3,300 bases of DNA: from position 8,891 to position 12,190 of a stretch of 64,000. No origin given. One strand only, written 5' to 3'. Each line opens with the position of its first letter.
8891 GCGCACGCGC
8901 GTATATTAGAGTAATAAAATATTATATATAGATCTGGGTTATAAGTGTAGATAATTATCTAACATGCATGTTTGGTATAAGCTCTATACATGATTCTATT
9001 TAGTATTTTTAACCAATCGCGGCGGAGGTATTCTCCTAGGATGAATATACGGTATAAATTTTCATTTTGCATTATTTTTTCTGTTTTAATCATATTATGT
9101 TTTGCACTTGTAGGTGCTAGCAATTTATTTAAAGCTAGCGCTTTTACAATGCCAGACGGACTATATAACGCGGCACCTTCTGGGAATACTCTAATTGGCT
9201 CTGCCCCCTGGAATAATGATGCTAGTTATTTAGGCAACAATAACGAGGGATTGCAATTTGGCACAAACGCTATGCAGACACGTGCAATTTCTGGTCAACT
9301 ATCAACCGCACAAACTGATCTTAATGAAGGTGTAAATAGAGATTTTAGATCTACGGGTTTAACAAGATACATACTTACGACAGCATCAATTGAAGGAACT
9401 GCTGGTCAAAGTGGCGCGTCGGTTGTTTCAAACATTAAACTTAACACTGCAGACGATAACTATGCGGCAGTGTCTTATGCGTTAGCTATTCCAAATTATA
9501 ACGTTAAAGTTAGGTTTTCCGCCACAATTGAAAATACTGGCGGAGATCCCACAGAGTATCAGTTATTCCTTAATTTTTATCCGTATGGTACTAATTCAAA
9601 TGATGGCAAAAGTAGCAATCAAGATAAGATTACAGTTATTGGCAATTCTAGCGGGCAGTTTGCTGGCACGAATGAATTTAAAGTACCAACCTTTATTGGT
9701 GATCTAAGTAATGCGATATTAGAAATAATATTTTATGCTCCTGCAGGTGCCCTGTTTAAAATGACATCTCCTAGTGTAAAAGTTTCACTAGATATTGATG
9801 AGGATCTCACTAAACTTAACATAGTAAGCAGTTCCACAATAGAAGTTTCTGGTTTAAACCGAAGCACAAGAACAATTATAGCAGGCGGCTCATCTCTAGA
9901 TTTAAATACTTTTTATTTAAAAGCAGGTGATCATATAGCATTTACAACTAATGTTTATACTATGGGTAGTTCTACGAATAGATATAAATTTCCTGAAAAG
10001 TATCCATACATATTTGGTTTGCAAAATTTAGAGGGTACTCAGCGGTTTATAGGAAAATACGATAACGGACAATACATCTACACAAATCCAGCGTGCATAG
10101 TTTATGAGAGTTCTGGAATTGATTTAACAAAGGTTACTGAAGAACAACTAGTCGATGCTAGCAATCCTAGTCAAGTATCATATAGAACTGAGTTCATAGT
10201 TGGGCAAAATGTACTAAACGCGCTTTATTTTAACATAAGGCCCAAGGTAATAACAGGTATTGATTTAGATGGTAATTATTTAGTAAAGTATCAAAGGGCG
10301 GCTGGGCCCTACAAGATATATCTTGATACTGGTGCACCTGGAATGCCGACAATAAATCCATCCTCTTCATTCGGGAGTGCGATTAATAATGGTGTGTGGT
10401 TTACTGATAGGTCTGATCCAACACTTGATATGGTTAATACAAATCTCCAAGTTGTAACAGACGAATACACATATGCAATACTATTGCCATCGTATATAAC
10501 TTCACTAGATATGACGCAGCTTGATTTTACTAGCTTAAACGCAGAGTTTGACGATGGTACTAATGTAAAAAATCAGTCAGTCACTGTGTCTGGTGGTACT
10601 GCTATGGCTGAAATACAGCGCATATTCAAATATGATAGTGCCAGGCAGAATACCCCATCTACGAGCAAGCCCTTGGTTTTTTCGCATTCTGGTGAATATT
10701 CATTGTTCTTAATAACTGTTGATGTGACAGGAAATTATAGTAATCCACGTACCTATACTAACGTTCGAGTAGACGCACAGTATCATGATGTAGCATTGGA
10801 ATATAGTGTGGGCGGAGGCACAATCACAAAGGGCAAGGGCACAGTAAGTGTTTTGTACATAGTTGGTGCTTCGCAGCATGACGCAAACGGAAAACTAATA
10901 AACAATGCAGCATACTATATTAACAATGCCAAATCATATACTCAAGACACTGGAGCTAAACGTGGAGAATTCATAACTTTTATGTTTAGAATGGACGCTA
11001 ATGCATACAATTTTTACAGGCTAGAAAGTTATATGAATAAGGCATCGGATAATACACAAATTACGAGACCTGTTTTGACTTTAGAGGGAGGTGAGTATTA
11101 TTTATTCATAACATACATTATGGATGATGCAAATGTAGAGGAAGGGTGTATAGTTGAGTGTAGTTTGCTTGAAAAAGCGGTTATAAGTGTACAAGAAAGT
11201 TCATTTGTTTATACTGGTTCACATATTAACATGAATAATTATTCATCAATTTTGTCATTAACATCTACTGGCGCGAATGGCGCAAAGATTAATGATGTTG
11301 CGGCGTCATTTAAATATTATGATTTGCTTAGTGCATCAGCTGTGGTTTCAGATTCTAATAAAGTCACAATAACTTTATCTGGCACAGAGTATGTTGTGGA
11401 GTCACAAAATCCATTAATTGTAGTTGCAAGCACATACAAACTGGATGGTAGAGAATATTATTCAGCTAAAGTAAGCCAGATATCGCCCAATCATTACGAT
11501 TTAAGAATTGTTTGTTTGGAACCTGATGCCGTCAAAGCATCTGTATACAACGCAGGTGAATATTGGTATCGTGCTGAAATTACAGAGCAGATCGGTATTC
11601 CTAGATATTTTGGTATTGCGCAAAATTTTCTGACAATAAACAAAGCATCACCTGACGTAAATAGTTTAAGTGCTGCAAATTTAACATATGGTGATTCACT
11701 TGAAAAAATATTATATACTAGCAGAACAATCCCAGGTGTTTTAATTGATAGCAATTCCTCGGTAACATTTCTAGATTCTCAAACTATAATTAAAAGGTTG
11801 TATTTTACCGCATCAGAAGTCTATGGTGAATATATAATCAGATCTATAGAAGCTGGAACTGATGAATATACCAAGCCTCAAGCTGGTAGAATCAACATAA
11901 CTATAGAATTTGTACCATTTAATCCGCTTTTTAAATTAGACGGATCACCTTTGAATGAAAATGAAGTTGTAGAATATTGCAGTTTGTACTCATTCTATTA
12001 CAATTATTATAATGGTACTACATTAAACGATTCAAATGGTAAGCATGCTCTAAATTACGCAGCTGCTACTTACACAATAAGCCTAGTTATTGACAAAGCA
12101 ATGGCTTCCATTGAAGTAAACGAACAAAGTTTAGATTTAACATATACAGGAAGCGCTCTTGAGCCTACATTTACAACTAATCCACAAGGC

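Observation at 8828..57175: Giant-adhesin island: three genes of 10.6, 14.2 and 12.4 kb make up 58% of the window with no recognisable secretion or anchoring machinery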

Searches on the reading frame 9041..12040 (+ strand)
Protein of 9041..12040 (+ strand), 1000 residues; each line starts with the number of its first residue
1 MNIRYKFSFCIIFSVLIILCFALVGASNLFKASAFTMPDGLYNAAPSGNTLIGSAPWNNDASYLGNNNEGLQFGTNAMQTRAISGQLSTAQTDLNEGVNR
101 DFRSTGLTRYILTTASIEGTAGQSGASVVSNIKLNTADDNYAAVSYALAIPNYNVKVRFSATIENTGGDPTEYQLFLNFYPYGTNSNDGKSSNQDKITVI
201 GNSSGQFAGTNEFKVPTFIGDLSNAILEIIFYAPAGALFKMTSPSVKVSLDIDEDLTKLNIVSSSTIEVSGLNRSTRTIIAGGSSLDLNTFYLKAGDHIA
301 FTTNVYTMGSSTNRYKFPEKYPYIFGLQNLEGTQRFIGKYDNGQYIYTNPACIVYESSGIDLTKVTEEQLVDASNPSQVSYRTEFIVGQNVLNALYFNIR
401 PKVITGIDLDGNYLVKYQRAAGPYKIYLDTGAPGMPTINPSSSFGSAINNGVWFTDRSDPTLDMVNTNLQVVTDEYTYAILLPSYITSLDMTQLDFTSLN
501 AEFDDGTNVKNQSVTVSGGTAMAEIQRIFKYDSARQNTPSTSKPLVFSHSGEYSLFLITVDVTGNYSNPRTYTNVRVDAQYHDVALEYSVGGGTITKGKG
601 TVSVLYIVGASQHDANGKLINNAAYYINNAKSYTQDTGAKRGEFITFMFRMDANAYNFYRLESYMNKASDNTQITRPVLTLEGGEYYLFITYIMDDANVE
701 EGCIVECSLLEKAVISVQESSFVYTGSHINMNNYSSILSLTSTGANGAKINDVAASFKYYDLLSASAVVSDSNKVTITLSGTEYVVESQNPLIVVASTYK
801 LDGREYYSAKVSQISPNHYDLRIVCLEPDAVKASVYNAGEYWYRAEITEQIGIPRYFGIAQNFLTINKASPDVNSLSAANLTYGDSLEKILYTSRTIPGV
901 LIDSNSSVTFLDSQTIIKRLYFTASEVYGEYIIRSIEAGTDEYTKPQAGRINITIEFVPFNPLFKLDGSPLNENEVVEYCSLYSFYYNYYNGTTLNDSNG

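Call 82: search_protein_families(library=pfam, proteins=[window:9041-12040:+], max_evalue=0.1)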
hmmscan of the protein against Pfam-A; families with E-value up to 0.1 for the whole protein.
window:9041-12040:+ (1000 aa): 0 families
